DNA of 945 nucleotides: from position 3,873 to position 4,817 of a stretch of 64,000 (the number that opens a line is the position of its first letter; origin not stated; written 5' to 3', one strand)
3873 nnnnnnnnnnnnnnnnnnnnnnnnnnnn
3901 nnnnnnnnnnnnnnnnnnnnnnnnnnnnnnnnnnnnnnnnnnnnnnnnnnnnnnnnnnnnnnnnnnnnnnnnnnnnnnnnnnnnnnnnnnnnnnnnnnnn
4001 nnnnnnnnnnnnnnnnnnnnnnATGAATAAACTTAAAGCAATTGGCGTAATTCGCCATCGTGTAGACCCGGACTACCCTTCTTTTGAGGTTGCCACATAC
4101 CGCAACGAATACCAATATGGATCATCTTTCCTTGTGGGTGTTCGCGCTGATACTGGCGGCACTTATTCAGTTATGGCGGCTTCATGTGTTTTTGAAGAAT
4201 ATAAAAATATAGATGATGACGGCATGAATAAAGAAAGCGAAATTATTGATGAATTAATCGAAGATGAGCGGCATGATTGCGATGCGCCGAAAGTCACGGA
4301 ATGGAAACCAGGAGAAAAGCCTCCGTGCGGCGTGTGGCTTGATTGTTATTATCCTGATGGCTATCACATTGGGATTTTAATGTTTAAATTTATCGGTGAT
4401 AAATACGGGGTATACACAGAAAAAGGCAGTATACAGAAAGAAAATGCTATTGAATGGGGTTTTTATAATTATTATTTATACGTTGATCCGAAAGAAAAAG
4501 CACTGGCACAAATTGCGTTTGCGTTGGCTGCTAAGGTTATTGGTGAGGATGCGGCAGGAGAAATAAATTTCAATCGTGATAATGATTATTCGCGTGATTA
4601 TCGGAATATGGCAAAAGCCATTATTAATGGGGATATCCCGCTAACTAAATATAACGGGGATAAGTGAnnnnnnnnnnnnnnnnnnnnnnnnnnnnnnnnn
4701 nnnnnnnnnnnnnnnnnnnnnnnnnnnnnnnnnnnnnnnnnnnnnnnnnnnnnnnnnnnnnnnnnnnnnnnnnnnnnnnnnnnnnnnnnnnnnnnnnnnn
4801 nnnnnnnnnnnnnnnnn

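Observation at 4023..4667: AT-rich 214-aa cargo ORF of unknown function between the nin-like region and xis/int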

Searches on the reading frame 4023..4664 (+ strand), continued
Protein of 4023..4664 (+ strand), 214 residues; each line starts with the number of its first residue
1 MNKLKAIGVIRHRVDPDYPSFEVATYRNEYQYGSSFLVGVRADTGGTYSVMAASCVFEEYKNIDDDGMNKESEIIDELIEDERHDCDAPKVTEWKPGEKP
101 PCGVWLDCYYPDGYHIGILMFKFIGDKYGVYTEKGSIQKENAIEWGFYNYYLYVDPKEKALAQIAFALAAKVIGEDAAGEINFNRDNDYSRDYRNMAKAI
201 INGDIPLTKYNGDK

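Call 44: find_encoding_contigs(protein=P0127, flank=8000, max_places=4)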
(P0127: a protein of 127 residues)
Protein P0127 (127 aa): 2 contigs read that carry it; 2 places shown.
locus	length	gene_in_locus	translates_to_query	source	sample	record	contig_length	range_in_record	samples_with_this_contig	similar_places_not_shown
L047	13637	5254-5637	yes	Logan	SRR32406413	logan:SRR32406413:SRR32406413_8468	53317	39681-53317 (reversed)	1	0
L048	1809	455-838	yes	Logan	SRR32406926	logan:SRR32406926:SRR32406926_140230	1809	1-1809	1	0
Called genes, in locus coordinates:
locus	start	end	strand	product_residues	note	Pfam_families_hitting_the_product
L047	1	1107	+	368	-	?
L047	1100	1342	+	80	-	-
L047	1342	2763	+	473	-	PF00772:DnaB, PF13481:AAA_25, PF03796:DnaB_C, PF06745:ATPase (weak)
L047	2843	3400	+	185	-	-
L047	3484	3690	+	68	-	-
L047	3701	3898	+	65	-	-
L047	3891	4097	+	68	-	PF09669:Phage_pRha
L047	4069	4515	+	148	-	PF05772:NinB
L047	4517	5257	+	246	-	-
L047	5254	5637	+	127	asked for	-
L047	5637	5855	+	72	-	-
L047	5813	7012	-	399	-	PF13356:Arm-DNA-bind_3, PF22022:Phage_int_M (faint), PF00589:Phage_integrase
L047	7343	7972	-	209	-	PF28596:Caudo_TAP_N, PF02413:Caudo_TAP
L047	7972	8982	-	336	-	PF07484:Collar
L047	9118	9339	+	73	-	PF24052:Phage_lipoprotein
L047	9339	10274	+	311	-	PF20051:DUF6453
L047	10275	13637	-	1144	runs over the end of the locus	PF24801:FNIII-A_GpJ, PF13550:Phage-tail_3, PF24421:Ig_J, PF24489:Ig_J_second, PF09327:Phage_Tail_Tip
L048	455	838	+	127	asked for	-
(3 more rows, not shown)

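Call 46: search_solved_structures(query=A1, max_evalue=10)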
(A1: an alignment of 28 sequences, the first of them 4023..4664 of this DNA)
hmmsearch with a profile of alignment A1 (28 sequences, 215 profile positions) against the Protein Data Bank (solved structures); distinct sequences matched with E-value up to 10: 0.

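Call 53: find_related_loci(query=A1, collection=viral_contigs, flank=10000)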
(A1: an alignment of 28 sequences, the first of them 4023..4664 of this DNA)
Query A1 (214 aa) in viral_contigs; peptide patterns used: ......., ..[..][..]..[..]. (x = any residue, [..] = any of these).
81 stretches matched a pattern; 44 encode a relative of the query (tblastn E <= 1e-3); 41 distinct loci.
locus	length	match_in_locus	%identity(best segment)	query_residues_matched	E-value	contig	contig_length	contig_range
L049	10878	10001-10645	75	1-214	5e-104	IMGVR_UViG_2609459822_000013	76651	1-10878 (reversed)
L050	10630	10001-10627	75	5-214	5e-103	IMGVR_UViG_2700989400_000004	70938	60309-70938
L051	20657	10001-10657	71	1-214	8e-103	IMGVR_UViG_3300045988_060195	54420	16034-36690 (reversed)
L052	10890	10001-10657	71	1-214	8e-103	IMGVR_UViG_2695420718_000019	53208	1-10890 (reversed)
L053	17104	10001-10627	71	5-214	9e-99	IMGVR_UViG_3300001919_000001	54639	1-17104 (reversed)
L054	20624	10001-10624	71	6-214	4e-98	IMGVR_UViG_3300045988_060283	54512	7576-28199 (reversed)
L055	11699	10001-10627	64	6-214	5e-87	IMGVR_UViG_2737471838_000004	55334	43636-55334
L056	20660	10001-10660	64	1-214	3e-85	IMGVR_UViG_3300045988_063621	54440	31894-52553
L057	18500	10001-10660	62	1-214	3e-84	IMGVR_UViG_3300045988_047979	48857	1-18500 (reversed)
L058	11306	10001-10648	64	1-212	4e-83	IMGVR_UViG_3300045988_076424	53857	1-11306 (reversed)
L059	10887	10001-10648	64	1-212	4e-83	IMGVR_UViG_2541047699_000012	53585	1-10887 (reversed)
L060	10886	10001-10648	64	1-212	3e-83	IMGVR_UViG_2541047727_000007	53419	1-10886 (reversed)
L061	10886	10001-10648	64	1-212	4e-83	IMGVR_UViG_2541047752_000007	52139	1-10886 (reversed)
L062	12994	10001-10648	64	1-212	4e-83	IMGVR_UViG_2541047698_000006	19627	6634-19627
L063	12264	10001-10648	63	1-212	6e-82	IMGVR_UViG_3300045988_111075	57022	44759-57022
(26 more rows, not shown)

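Call 78: search_protein_families(proteins=[window:4023-4664:+, P0121, P0122, P0127, P0087, P0047, P0011, L003:9001-9651:+, L047:4517-5254:+], library=phrogs, max_evalue=5)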
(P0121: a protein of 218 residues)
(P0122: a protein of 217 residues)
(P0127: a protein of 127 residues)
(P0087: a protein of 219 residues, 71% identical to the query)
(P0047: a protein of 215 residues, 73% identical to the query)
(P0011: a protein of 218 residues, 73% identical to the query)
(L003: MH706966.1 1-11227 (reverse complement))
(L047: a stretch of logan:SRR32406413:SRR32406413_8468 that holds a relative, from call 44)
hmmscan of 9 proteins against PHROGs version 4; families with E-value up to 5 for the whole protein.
window:4023-4664:+ (214 aa): 2 families
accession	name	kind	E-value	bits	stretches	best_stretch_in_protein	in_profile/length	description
phrog_2192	-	unknown function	0.047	15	0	172-202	47-78/86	-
phrog_26541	-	unknown function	0.092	14.2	1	87-143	3-59/77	-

P0121 (218 aa): 2 families
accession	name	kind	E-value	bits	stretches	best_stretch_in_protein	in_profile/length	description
phrog_16829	-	unknown function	0.13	13.1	1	8-29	16-37/51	-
phrog_23761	-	unknown function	0.17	13.3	0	84-96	42-54/63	-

P0122 (217 aa): 0 families

P0127 (127 aa): 1 family
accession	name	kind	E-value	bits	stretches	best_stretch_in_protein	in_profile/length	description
phrog_4251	-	tail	0.2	12.2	1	39-112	29-99/266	minor tail protein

P0087 (219 aa): 0 families

P0047 (215 aa): 0 families

P0011 (218 aa): 0 families

L003:9001-9651:+ (217 aa): 0 families

L047:4517-5254:+ (246 aa): 7 families
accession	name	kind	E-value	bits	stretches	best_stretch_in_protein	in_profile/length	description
phrog_1726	-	transcription regulation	3.5e-29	103.4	1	13-244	11-260/264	anti-repressor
phrog_7940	-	unknown function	4.7e-11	43.7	1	146-243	151-250/252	-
phrog_32874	-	unknown function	5.4e-09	37.4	1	168-240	35-107/114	-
phrog_63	-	transcription regulation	0.00016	22.1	1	13-198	126-294/431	anti-repressor Ant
phrog_373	-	transcription regulation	0.0029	17.9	1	16-95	96-167/373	anti-repressor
phrog_2538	-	head and packaging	0.065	14.3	1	24-68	51-94/129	terminase small subunit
phrog_10324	-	transcription regulation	0.32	11.9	1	24-51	10-37/205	anti-repressor Ant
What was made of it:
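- In one relative the same slot has taken up an Ant-like anti-repressor gene (calls 44, 78).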

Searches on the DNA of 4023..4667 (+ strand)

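Call 3: search_dna_similar(query=window:4023-4667:+, collection=ecoli_genomes, mode=near, max_rows=25)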
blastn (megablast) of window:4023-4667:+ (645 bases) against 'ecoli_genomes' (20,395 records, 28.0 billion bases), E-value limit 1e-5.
Records with a match: 20; places in all: 20; records where one place covers at least 80% of the query: 1.
Genomes with a match: 20 of 5426; with a place that covers at least 80% of the query: 1. Places per genome that has any: lowest 1, median 1, highest 1. On chromosomes: 20 places; on plasmids: 0.
Best place of each record, by identity: 95-99% 3; 90-95% 2; 80-90% 5; 60-80% 10.
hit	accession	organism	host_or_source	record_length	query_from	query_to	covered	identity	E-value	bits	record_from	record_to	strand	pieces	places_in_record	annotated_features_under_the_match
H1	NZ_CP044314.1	Escherichia coli strain RM9245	feces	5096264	1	608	94%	80.7%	5e-129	470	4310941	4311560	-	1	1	hypothetical protein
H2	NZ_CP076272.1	Escherichia coli strain E21845/O/A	Homo sapiens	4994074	190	608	65%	93.1%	2e-172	614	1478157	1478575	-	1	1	hypothetical protein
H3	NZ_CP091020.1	Escherichia coli strain STEC308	mutton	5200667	1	323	50%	96.0%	1e-145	525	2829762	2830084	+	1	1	hypothetical protein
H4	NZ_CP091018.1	Escherichia coli strain STEC307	mutton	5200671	1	323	50%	96.0%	1e-145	525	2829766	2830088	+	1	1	hypothetical protein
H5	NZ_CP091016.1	Escherichia coli strain STEC306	mutton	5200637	1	323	50%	96.0%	1e-145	525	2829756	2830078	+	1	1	hypothetical protein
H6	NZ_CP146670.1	Escherichia coli strain MS 21-1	Homo sapiens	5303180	1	320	50%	84.3%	2e-82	315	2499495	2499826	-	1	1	hypothetical protein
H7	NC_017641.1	Escherichia coli UMNK88 strain UMNK88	porcine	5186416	1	328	51%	80.9%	7e-63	250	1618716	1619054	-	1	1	hypothetical protein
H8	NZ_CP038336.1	Escherichia coli O157:H7 strain LSU61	Deer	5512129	190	645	50%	80.2%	6e-24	240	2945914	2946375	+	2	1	hypothetical protein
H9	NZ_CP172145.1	Escherichia coli strain GF66.2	chicken meat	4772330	190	645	50%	80.2%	6e-24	240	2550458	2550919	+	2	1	hypothetical protein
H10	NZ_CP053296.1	Escherichia coli strain M1/5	Homo sapiens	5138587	1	320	50%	77.2%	3e-41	178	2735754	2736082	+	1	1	hypothetical protein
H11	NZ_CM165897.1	Escherichia coli strain N25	Homo sapiens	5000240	13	320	48%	77.6%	3e-41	178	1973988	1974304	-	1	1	hypothetical protein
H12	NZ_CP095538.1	Escherichia coli strain GN04592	Homo sapiens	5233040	13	320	48%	77.3%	2e-39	172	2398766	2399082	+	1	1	hypothetical protein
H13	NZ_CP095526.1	Escherichia coli strain GN05505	Homo sapiens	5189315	13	320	48%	77.3%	2e-39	172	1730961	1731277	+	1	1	hypothetical protein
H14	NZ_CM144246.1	Escherichia coli strain CB7286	Homo sapiens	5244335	13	320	48%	77.3%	2e-39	172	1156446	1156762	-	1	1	hypothetical protein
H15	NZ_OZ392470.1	Escherichia coli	Homo sapiens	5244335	13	320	48%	77.3%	2e-39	172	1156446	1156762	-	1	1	hypothetical protein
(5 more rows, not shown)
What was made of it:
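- The window's own gene matches STEC306-308 over nt 1-323 (96%) and E21845 over nt 190-608 (93%) (call 3).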

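Call 11: get_annotated_region(hit=H1, flank=8000)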
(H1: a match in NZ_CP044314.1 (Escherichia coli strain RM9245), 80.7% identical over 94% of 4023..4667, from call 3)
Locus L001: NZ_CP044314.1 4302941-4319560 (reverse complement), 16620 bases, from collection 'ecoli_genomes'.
description: Escherichia coli strain RM9245 chromosome, complete genome
organism: Escherichia coli strain RM9245 (NCBI taxid 562)
replicon: chromosome; assembly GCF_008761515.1
host: -; source: feces; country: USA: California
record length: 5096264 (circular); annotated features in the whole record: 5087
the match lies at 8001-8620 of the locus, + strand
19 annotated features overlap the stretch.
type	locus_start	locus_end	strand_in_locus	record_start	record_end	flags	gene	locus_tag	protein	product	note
CDS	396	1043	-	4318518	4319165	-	-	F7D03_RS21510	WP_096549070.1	LexA family protein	-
CDS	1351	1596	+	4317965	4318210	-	-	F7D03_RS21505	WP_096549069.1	helix-turn-helix domain-containing protein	-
CDS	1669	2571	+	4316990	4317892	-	-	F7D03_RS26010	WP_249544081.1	helix-turn-helix domain-containing protein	-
CDS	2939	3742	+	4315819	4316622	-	-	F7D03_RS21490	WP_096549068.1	Rha family transcriptional regulator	-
CDS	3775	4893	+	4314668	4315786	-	-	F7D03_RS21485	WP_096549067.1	hypothetical protein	-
CDS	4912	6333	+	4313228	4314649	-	-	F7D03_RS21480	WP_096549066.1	replicative DNA helicase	-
CDS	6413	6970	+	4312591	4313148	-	-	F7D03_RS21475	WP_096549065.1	hypothetical protein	-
CDS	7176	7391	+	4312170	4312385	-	-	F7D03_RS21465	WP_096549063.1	hypothetical protein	-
CDS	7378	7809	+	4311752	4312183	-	-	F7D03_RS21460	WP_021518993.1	recombination protein NinB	-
CDS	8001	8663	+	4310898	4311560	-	-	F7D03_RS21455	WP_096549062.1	hypothetical protein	-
CDS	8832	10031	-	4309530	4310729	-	-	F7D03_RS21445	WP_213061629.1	tyrosine-type recombinase/integrase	-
CDS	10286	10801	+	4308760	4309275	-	ogt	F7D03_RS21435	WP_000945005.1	methylated-DNA--[protein]-cysteine S-methyltransferase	-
CDS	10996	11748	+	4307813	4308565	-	fnr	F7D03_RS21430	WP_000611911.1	fumarate/nitrate reduction transcriptional regulator Fnr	-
CDS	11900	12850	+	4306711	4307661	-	uspE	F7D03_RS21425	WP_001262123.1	universal stress protein UspE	-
CDS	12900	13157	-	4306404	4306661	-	ynaJ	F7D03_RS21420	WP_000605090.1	DUF2534 family protein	-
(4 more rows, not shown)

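Call 12: get_annotated_region(hit=H3, flank=8000)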
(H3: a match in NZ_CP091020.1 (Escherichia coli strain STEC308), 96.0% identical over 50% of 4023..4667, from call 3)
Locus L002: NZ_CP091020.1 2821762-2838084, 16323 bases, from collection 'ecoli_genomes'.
description: Escherichia coli strain STEC308 chromosome, complete genome
organism: Escherichia coli strain STEC308 (NCBI taxid 562)
replicon: chromosome; assembly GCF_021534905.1
host: -; source: mutton; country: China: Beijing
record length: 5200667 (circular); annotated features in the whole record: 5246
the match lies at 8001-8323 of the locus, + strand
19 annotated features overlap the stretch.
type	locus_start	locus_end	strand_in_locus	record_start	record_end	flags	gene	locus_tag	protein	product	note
CDS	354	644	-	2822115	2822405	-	-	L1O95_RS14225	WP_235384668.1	hypothetical protein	-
CDS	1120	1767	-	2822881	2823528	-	-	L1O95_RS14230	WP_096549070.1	LexA family protein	-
CDS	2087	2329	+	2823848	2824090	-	-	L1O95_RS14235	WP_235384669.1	helix-turn-helix domain-containing protein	-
CDS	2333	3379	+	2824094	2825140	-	-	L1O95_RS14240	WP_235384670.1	Lin1244/Lin1753 domain-containing protein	-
CDS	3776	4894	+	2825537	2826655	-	-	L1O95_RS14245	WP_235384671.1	hypothetical protein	-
CDS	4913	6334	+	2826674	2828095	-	-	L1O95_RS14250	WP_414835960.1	replicative DNA helicase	-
CDS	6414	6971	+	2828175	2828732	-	-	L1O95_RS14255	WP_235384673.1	hypothetical protein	-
CDS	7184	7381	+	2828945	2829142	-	-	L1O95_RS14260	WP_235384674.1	hypothetical protein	-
CDS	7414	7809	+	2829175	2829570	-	-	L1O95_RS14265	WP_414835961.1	recombination protein NinB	-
CDS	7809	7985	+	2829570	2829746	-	-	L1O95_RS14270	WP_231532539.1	hypothetical protein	-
CDS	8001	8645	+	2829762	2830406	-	-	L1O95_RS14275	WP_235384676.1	hypothetical protein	-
CDS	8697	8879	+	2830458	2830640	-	-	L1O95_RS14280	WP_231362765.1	helix-turn-helix domain-containing protein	-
CDS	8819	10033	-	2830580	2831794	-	-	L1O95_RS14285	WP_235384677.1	tyrosine-type recombinase/integrase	-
CDS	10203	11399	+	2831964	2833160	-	dgcM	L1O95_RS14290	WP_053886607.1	diguanylate cyclase DgcM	-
CDS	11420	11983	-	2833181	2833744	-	smrA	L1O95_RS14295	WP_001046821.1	DNA endonuclease SmrA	-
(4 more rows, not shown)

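Call 61: search_dna_similar(query=window:4023-4667:+, collection=ecoli_genomes, mode=distant, max_rows=45, max_evalue=1e-8)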
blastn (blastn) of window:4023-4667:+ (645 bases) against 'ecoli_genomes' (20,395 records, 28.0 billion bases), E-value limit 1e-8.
Records with a match: 34; places in all: 34; records where one place covers at least 80% of the query: 26.
Genomes with a match: 34 of 5426; with a place that covers at least 80% of the query: 26. Places per genome that has any: lowest 1, median 1, highest 1. On chromosomes: 34 places; on plasmids: 0.
Best place of each record, by identity: 90-95% 1; 80-90% 5; 60-80% 28.
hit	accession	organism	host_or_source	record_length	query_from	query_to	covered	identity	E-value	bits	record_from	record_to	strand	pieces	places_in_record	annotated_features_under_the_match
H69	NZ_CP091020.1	Escherichia coli strain STEC308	mutton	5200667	1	602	93%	82.3%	6e-166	592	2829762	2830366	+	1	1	hypothetical protein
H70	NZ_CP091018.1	Escherichia coli strain STEC307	mutton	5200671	1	602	93%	82.3%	6e-166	592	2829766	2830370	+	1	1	hypothetical protein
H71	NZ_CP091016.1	Escherichia coli strain STEC306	mutton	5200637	1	602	93%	82.3%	6e-166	592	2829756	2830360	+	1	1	hypothetical protein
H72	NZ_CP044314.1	Escherichia coli strain RM9245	feces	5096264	1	608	94%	80.0%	1e-156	562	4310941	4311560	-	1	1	hypothetical protein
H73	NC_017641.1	Escherichia coli UMNK88 strain UMNK88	porcine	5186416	1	608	94%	74.5%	8e-101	376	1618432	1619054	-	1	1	hypothetical protein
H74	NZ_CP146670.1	Escherichia coli strain MS 21-1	Homo sapiens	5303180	1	602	93%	74.7%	1e-104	389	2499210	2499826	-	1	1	hypothetical protein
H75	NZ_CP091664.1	Escherichia coli strain KKa019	river water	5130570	1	602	93%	71.5%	4e-79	305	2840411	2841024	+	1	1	hypothetical protein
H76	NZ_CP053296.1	Escherichia coli strain M1/5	Homo sapiens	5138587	1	602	93%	70.5%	9e-69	270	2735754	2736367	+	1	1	hypothetical protein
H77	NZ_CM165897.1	Escherichia coli strain N25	Homo sapiens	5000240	1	602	93%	70.5%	9e-69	270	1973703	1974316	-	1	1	hypothetical protein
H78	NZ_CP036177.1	Escherichia coli strain WCHEC025970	Homo sapiens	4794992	1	608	94%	69.6%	9e-63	250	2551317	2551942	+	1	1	hypothetical protein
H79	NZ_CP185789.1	Escherichia coli strain M15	Homo sapiens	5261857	1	603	93%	70.2%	6e-65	257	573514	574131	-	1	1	hypothetical protein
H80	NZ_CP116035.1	Escherichia coli strain FAH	Homo sapiens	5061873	1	603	93%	69.8%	2e-63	252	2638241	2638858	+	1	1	hypothetical protein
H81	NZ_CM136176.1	Escherichia coli strain PRO_A-1370-6W-A_ESBL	Homo sapiens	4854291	1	608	94%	69.0%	3e-56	229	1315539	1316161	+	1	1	hypothetical protein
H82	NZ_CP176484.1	Escherichia coli strain N921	Homo sapiens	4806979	1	603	93%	69.5%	1e-60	243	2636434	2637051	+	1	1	hypothetical protein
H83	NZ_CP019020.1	Escherichia coli strain Ecol_244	Homo sapiens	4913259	1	602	93%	69.6%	9e-63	251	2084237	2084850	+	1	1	hypothetical protein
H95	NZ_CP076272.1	Escherichia coli strain E21845/O/A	Homo sapiens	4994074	190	608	65%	93.1%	1e-175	626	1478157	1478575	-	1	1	hypothetical protein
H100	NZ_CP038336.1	Escherichia coli O157:H7 strain LSU61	Deer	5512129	190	645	71%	71.9%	2e-58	236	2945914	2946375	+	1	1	hypothetical protein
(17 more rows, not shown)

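Call 81: get_annotated_region(hit=H100, flank=4500)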
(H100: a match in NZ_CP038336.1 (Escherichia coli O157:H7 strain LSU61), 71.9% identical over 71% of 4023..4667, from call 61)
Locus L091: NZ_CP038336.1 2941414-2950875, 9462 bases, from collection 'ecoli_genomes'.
description: Escherichia coli O157:H7 strain LSU61 chromosome, complete genome
organism: Escherichia coli O157:H7 strain LSU61 (NCBI taxid 83334)
replicon: chromosome; assembly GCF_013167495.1
host: Deer; source: missing; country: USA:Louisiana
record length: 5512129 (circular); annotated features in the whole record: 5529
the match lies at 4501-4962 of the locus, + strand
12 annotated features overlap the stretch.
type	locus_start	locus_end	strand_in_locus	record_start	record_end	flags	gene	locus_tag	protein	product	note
CDS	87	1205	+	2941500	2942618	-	-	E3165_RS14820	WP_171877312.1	hypothetical protein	-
CDS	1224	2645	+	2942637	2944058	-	-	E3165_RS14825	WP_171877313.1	replicative DNA helicase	-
CDS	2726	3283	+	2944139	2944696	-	-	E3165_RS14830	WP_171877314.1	hypothetical protein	-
CDS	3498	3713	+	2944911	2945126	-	-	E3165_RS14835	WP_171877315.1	hypothetical protein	-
CDS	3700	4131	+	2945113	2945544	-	-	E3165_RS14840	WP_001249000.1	recombination protein NinB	-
CDS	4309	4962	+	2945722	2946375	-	-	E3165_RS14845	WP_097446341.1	hypothetical protein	-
CDS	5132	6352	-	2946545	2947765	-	-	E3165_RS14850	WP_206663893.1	tyrosine-type recombinase/integrase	-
CDS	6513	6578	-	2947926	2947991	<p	-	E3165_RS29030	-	hypothetical protein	incomplete; partial in the middle of a contig; missing C-terminus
CDS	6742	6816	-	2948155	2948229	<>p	-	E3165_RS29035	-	epoxyqueuosine reductase QueH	incomplete; partial in the middle of a contig; missing N-terminus and C-terminus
CDS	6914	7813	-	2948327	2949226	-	pgrR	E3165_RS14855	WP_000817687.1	DNA-binding transcriptional regulator PgrR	-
CDS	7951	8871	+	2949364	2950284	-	-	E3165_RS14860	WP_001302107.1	alpha/beta hydrolase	-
CDS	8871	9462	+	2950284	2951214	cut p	-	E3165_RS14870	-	alpha/beta hydrolase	frameshifted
